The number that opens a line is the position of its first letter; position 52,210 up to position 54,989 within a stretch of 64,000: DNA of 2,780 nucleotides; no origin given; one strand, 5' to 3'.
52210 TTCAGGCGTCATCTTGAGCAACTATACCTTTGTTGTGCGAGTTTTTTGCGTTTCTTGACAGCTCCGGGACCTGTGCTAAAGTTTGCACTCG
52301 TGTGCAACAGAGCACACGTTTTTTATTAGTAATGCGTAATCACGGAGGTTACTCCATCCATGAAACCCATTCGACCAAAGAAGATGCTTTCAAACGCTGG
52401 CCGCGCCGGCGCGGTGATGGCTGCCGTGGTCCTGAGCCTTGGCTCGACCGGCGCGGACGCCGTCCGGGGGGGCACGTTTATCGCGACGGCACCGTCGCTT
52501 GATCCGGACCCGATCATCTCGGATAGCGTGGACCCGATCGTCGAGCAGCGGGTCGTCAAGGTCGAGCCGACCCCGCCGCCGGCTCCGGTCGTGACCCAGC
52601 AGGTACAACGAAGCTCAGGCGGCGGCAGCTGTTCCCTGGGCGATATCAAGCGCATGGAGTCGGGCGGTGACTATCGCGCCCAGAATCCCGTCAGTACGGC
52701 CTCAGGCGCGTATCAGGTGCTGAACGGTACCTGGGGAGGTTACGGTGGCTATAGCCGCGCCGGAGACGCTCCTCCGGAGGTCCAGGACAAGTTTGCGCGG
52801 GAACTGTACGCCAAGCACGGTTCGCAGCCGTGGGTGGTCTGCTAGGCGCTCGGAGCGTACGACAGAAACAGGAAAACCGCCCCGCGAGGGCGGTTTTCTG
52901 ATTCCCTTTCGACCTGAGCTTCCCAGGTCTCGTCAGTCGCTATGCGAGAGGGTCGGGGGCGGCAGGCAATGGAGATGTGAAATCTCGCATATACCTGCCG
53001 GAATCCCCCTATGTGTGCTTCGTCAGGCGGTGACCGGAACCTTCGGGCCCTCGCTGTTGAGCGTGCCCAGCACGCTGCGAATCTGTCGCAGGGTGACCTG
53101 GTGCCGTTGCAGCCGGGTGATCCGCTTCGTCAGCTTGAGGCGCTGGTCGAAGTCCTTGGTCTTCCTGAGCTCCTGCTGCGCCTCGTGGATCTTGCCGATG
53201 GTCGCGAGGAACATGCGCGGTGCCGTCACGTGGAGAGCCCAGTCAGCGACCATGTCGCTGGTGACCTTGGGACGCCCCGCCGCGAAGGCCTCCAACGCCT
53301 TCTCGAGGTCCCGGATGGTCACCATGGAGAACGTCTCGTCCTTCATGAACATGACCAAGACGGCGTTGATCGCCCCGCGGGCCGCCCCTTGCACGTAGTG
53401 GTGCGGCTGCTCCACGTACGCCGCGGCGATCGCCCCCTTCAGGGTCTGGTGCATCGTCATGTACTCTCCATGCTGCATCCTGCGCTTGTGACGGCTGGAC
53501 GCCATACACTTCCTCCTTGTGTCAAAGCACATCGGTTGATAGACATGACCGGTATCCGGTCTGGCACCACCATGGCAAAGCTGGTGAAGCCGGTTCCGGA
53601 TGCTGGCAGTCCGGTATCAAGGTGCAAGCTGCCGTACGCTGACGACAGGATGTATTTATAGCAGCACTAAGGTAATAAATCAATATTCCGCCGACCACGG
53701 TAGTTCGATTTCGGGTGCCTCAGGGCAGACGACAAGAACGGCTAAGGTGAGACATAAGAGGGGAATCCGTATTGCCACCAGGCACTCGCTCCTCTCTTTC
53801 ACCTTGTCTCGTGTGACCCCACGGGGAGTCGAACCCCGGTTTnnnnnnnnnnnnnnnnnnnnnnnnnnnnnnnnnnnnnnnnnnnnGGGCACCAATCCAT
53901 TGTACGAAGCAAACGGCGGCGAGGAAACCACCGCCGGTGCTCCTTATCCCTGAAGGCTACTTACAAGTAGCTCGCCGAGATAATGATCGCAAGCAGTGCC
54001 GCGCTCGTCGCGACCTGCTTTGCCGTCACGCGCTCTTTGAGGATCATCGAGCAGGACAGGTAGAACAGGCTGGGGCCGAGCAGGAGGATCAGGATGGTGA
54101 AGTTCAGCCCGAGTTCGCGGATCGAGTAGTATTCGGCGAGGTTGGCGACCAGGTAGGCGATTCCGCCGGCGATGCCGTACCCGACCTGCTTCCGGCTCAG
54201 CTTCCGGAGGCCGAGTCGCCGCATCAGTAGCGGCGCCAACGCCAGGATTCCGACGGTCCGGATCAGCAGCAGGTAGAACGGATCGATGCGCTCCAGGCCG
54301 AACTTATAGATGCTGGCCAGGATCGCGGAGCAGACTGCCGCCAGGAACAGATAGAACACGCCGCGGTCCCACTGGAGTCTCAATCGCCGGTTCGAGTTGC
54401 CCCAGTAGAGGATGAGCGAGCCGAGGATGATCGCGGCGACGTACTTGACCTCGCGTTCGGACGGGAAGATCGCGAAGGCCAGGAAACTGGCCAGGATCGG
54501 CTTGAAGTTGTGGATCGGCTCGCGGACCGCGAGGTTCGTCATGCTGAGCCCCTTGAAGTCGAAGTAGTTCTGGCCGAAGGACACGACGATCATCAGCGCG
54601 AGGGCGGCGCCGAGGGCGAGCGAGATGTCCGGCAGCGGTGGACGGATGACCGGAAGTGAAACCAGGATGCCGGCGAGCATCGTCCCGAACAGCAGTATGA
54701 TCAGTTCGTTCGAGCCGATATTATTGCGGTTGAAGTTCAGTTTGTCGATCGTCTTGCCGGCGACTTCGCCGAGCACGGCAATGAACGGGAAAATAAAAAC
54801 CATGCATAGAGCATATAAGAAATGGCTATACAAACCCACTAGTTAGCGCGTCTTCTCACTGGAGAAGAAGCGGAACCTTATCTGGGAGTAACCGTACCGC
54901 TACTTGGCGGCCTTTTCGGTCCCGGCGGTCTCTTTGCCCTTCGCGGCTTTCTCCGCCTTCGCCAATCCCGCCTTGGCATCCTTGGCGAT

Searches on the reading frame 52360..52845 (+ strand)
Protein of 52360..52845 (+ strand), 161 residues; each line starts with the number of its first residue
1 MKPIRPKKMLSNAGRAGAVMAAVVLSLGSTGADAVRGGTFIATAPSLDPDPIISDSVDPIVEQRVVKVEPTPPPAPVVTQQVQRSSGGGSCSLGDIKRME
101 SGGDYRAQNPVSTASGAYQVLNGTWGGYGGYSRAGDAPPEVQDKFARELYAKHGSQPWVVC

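Call 7: search_protein_families(library=pfam, proteins=[window:52360-52845:+], max_evalue=0.01)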
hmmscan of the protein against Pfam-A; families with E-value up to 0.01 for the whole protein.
window:52360-52845:+ (161 aa): 1 family
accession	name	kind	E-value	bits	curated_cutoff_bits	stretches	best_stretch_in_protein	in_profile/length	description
PF06737.19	Transglycosylas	-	5.2e-11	43.5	27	1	95-161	9-77/77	Transglycosylase-like domain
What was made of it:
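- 52360..52845 (+): Secreted Rpf-like transglycosylase gene (161 aa; signal peptide, linker, PF06737 domain at residues 95-161). Pfam E = 5e-11 (call 7).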

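Call 10: find_homologous_proteins(query=window:52360-52845:+)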
Query window:52360-52845:+ (161 aa): 40 proteins with E <= 0.001 among 322 candidates.
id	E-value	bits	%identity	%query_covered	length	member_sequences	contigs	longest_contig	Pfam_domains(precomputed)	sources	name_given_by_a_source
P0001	5.9e-95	334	100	95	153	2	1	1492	PF06737.20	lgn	-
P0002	4.8e-91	321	87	100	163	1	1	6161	PF06737.20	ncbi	-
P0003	1.0e-76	275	78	100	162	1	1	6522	PF06737.20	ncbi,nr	ncbi:MAG: transglycosylase family protein [bacterium]|nr:transglycosylase family protein [bacterium]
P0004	2.1e-73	264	78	100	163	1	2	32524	PF06737.20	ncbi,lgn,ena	-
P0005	1.9e-63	231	66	100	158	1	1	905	PF06737.20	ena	-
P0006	2.0e-58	215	66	96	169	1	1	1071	PF06737.20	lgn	-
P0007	2.2e-57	212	63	100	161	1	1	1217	PF06737.20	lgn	-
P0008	5.9e-56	207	64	96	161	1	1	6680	PF06737.20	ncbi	ncbi:MAG: transglycosylase family protein [Patescibacteria group bacterium]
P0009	1.2e-54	203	63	96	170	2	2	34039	PF06737.20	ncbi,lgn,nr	ncbi:MAG: transglycosylase family protein [bacterium]|nr:transglycosylase family protein [bacterium]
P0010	2.1e-54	202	63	100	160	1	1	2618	PF06737.20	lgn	-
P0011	6.8e-53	197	63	83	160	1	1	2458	PF06737.20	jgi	jgi:transglycosylase-like protein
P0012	8.4e-49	184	63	93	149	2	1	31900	PF06737.20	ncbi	ncbi:MAG TPA: transglycosylase family protein, partial [Patescibacteria group bacterium]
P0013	3.3e-45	172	55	96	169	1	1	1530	PF06737.20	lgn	-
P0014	1.5e-33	134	67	53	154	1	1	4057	PF06737.20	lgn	-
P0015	2.4e-32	130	73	50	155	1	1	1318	PF06737.20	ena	-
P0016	6.7e-31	126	81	45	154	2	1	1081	PF06737.20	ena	-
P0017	3.0e-30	123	80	44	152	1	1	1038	PF06737.20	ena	-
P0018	7.6e-28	116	76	44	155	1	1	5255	PF06737.20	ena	-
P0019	5.2e-26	110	44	100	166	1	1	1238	PF06737.20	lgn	-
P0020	6.1e-25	106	60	58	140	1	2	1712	PF06737.20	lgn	-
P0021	2.7e-19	88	52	61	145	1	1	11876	PF06737.20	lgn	-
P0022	2.7e-18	85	60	45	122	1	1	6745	PF06737.20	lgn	-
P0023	1.4e-17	82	53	60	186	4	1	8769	PF06737.20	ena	-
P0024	2.4e-17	81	71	36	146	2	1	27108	PF06737.20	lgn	-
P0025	7.2e-17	80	54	50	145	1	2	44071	PF06737.20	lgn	-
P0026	1.6e-15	76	60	40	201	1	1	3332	PF06737.20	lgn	-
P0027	3.6e-15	74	63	39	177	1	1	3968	PF06737.20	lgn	-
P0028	1.8e-14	72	68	35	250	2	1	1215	PF06737.20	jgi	jgi:hypothetical protein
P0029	8.0e-14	70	58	40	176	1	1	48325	PF06737.20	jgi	jgi:hypothetical protein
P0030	8.9e-14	70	57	48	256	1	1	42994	PF06737.20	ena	-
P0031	4.5e-13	68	63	37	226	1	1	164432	PF06737.20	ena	-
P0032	8.3e-13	67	66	35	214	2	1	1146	PF06737.20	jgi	jgi:hypothetical protein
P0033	4.1e-12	64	37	82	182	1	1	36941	PF06737.20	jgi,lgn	jgi:hypothetical protein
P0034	4.8e-12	64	64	35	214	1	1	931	PF06737.20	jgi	jgi:hypothetical protein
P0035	8.7e-12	63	48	53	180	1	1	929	PF06737.20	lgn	-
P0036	1.3e-11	63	62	37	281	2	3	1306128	PF06737.20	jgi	-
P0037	1.9e-10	59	60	39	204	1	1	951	PF06737.20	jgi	-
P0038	7.1e-10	57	38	69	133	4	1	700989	PF06737.20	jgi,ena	jgi:muramidase (phage lysozyme)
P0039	5.7e-9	54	57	35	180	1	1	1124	PF06737.20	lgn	-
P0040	7.8e-9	54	54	41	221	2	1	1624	PF06737.20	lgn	-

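Call 11: find_encoding_contigs(protein=window:52360-52845:+, flank=3000)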
Protein window:52360-52845:+ (161 aa): 2 contigs read that carry it; 2 places shown.
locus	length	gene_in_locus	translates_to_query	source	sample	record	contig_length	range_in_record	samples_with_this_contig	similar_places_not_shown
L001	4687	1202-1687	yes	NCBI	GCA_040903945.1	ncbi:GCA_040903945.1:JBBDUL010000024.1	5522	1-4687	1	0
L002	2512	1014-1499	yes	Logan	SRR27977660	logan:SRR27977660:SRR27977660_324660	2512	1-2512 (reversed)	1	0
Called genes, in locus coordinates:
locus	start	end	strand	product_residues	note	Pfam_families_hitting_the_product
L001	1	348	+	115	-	PF10108:DNA_pol_B_exo2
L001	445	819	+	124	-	PF14325:DUF4383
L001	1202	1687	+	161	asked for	PF06737:Transglycosylas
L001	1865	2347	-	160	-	-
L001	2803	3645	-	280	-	PF06800:Sugar_transport (weak), PF00892:EamA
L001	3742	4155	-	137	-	PF00453:Ribosomal_L20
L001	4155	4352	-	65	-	PF01632:Ribosomal_L35p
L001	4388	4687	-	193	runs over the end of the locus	PF01202:SKI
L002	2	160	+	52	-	?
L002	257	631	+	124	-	PF14325:DUF4383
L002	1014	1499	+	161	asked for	PF06737:Transglycosylas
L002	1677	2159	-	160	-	-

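Call 13: find_related_loci(query=A1, collection=genome_contigs, flank=3000)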
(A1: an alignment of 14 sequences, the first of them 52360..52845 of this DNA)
Query A1 (161 aa) in genome_contigs; peptide patterns used: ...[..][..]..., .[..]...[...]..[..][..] (x = any residue, [..] = any of these).
599 stretches matched a pattern (row limit reached: there are more); 1 encode a relative of the query (tblastn E <= 1e-3); 1 distinct loci.
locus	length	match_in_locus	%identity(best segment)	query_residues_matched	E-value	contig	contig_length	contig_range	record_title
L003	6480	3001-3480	65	1-161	3e-60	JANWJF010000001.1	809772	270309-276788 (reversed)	MAG: Candidatus Saccharimonadia bacterium isolate CRAIB_MAG60 c_000000093432, whole genome shotgun sequence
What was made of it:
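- Checked: The genome is Saccharimonadia/Patescibacteria, not Actinobacteria (calls 10, 11, 13).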

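Call 14: find_related_loci(query=A1, collection=metagenome_contigs, flank=3000)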
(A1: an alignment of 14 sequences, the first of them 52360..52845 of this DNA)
Query A1 (161 aa) in metagenome_contigs; peptide patterns used: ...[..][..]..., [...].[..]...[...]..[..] (x = any residue, [..] = any of these).
600 stretches matched a pattern, but none encodes a relative of the query by tblastn (E <= 1e-3).
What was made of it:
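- Tried and rejected: A JGI metagenome protein scan found none (call 14).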

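Call 15: find_encoding_contigs(protein=P0002, flank=2500, max_places=2)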
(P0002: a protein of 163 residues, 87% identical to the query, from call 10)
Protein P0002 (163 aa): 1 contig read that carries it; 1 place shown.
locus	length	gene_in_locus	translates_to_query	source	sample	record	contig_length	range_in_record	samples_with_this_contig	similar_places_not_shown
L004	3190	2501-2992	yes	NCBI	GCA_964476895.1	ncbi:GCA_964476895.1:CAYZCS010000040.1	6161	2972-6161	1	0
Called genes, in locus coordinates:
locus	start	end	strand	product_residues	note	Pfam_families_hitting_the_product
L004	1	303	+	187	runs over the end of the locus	PF01145:Band_7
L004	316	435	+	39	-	-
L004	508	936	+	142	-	-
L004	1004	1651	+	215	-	PF10108:DNA_pol_B_exo2, PF13482:RNase_H_2 (weak)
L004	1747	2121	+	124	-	PF14325:DUF4383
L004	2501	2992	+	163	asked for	PF06737:Transglycosylas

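Call 16: find_encoding_contigs(protein=P0003, flank=2500, max_places=2)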
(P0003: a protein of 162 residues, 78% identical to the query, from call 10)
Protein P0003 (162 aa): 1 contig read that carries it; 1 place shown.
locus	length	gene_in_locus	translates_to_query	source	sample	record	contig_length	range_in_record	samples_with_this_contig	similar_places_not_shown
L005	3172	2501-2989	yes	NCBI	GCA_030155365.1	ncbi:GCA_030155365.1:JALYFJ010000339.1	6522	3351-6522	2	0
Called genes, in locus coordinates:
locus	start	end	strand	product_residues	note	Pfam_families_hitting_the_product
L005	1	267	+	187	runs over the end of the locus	PF01145:Band_7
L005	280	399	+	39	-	-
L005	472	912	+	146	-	-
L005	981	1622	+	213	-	PF13482:RNase_H_2 (weak), PF10108:DNA_pol_B_exo2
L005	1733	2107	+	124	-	PF14325:DUF4383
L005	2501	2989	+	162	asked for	PF06737:Transglycosylas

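Call 17: find_encoding_contigs(protein=P0004, flank=2500, max_places=2)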
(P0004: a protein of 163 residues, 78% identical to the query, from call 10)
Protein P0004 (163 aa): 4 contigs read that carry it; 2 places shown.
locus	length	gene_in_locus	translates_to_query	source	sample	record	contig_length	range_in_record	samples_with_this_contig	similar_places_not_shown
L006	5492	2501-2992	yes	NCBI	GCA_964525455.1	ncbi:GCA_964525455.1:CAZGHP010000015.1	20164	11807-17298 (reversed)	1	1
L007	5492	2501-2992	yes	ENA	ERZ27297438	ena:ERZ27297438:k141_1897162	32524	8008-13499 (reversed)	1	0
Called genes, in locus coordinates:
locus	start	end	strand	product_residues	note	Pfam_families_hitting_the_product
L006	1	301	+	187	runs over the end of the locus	PF01145:Band_7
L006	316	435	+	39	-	-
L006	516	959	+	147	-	-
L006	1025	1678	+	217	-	PF13482:RNase_H_2 (weak), PF10108:DNA_pol_B_exo2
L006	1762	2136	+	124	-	PF14325:DUF4383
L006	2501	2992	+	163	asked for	PF06737:Transglycosylas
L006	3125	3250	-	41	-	-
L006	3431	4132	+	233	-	-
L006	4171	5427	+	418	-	PF01476:LysM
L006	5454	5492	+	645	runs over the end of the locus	-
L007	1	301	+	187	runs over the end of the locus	PF01145:Band_7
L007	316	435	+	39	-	-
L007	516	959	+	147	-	-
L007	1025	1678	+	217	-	PF13482:RNase_H_2 (weak), PF10108:DNA_pol_B_exo2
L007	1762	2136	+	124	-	PF14325:DUF4383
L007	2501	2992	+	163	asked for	PF06737:Transglycosylas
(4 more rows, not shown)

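Call 18: find_encoding_contigs(protein=P0008, flank=2500, max_places=2)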
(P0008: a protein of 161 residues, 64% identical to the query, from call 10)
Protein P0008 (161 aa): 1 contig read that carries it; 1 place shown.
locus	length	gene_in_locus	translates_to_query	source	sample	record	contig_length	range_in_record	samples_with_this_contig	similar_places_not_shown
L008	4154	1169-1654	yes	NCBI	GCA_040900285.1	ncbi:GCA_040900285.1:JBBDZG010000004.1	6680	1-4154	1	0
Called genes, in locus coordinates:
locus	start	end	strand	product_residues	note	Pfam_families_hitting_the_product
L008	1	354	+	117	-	PF10108:DNA_pol_B_exo2, PF13482:RNase_H_2 (weak)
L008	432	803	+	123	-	PF14325:DUF4383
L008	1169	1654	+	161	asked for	PF06737:Transglycosylas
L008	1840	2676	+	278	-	-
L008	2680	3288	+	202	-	PF04203:Sortase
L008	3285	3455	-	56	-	-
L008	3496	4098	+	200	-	PF07690:MFS_1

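Call 19: find_encoding_contigs(protein=P0009, flank=2500, max_places=2)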
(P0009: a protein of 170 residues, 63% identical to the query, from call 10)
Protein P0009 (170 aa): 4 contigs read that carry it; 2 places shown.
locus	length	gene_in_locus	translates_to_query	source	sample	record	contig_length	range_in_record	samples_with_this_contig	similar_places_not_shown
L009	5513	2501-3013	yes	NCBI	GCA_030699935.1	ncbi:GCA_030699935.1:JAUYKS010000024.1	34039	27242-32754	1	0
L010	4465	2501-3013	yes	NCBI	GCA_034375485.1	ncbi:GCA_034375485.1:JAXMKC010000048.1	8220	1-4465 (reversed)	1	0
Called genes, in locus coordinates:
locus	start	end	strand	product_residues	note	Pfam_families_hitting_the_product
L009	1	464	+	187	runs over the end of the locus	PF01145:Band_7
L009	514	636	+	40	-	-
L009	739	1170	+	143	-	-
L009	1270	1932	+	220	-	PF13482:RNase_H_2 (weak), PF10108:DNA_pol_B_exo2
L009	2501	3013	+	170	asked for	PF06737:Transglycosylas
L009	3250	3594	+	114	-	-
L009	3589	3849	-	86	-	PF05016:ParE_toxin (weak)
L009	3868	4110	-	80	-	PF02604:PhdYeFM_antitox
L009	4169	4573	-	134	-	PF00453:Ribosomal_L20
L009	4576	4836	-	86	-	PF01632:Ribosomal_L35p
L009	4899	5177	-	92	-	PF05016:ParE_toxin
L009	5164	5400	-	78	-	PF22180:RH3_dom, PF01402:RHH_1 (weak), PF07878:RHH_5, PF22513:FitA-like_RHH (faint)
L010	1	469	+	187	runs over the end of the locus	PF01145:Band_7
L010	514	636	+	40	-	-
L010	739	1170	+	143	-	-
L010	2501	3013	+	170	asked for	PF06737:Transglycosylas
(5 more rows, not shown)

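Call 20: find_encoding_contigs(protein=P0012, flank=2500, max_places=2)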
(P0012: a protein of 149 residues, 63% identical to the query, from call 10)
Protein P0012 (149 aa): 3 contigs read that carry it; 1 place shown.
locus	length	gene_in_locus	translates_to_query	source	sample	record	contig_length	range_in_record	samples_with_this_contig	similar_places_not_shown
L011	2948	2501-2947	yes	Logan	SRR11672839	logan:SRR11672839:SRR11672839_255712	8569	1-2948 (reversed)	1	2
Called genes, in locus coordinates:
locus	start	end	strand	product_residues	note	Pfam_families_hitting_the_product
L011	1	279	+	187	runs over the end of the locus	PF01145:Band_7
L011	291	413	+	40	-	-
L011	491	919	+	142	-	-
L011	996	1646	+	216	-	PF10108:DNA_pol_B_exo2, PF13482:RNase_H_2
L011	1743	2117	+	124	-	PF14325:DUF4383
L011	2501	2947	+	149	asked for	PF06737:Transglycosylas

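Call 21: find_encoding_contigs(protein=P0010, flank=2500, max_places=2)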
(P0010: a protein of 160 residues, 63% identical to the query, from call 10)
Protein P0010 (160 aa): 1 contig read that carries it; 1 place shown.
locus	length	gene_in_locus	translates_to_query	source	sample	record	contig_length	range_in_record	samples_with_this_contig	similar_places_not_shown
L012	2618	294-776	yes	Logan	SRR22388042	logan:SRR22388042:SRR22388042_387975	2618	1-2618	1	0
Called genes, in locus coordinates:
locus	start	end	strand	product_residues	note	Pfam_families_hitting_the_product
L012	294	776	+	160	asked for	PF06737:Transglycosylas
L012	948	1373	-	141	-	PF18798:LPD3 (weak)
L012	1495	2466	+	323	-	PF13302:Acetyltransf_3, PF00583:Acetyltransf_1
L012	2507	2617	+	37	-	?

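Call 22: find_encoding_contigs(protein=P0011, flank=2500, max_places=2)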
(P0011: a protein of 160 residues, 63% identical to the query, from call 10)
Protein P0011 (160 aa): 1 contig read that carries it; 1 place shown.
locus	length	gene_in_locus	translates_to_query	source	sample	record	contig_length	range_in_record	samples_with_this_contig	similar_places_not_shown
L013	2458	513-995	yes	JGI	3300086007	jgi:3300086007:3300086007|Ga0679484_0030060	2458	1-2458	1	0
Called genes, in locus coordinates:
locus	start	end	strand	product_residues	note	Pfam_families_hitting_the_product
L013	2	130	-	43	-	?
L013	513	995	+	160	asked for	PF06737:Transglycosylas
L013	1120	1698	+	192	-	-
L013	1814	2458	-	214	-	?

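Call 28: find_encoding_contigs(protein=P0014, flank=2500, max_places=2)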
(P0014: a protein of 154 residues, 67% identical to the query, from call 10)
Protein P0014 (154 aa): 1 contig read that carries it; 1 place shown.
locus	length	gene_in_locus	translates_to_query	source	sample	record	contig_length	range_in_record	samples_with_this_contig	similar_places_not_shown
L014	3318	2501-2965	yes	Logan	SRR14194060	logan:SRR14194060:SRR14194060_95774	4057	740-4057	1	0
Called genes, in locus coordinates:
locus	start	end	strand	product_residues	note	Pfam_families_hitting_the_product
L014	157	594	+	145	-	-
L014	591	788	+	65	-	-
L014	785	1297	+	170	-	-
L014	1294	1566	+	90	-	-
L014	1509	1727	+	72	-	-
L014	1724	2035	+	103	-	PF02467:Whib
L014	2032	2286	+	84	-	-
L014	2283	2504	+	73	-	-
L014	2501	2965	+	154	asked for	PF06737:Transglycosylas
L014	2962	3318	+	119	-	?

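Call 29: find_encoding_contigs(protein=P0018, flank=2500, max_places=2)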
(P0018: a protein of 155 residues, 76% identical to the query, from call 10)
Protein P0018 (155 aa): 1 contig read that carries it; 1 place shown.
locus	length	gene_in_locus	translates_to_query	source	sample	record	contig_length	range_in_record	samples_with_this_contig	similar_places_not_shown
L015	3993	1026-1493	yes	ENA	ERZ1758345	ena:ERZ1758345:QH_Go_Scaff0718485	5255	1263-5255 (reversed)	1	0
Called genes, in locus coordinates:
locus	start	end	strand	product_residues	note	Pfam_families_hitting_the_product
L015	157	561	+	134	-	-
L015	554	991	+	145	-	-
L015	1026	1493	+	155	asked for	PF06737:Transglycosylas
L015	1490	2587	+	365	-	PF00145:DNA_methylase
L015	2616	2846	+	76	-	-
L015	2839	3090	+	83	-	-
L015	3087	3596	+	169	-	-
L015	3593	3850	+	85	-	-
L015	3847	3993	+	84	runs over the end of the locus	-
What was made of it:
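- Tried and rejected: P0014 and P0018 proved to be phage-like contexts, not orthologous loci (calls 28, 29).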

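Call 38: find_encoding_contigs(protein=P0013, flank=2500, max_places=3)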
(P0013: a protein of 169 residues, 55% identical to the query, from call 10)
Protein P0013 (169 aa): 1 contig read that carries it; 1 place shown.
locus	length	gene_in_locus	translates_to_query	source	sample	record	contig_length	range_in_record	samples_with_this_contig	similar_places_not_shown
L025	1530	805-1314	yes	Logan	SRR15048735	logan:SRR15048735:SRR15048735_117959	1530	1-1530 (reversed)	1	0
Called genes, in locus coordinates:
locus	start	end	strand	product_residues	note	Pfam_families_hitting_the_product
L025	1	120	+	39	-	?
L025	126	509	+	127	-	PF14325:DUF4383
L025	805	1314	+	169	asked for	PF06737:Transglycosylas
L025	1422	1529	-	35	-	?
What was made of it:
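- The long spacer is kept in relatives at about 295-570 nt (calls 15-22, 38).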

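Call 57: search_solved_structures(query=window:52360-52845:+, max_evalue=0.01, show_alignments=1)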
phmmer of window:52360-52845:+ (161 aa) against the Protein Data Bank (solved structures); distinct sequences matched with E-value up to 0.01: 2.
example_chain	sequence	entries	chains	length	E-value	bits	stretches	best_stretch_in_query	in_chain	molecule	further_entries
4cge_A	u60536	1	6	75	0.0057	20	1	96-161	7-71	RESUSCITATION-PROMOTING FACTOR RPFE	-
2n5z_A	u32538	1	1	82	0.0081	19.5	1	93-161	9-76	Resuscitation-promoting factor RpfC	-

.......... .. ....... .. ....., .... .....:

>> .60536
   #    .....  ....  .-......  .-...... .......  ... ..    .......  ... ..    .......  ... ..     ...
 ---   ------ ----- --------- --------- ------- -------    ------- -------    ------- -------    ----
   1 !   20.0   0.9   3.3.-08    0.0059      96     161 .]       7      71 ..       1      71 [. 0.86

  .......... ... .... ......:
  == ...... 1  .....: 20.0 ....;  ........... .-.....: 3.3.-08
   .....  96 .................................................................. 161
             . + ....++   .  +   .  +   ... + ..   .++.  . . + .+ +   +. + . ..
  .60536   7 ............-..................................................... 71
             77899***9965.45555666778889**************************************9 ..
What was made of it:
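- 52360..52845 (+): PDB RpfE 4cge and RpfC 2n5z, including the ESGG motif (call 57).
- On Rpf / transglycosylase-like domain (PF06737) for the downstream gene: Aligns to RpfE 4cge and RpfC 2n5z, including ESGG (call 57).
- Checked: The best solved relatives are RpfE and RpfC (call 57).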

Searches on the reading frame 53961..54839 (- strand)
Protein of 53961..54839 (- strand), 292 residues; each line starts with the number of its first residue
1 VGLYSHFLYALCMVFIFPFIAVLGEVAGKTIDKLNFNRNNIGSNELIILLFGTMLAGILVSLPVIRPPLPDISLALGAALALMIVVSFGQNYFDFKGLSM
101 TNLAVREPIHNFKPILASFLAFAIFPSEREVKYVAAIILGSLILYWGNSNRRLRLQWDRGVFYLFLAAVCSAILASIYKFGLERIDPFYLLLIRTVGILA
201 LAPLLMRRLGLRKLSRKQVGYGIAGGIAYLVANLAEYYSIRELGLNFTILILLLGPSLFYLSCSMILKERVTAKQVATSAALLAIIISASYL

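Call 7: search_protein_families(library=pfam, proteins=[window:53961-54839:-], max_evalue=0.01)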
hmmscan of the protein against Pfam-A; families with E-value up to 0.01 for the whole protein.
window:53961-54839:- (292 aa): 2 families
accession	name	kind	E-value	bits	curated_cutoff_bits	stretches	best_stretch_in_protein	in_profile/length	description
PF00892.27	EamA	-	5.4e-11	43.3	28.2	1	159-286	2-130/135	EamA-like transporter family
PF06800.18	Sugar_transport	-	6.6e-06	26.1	26.3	1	76-290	55-275/280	Sugar transport protein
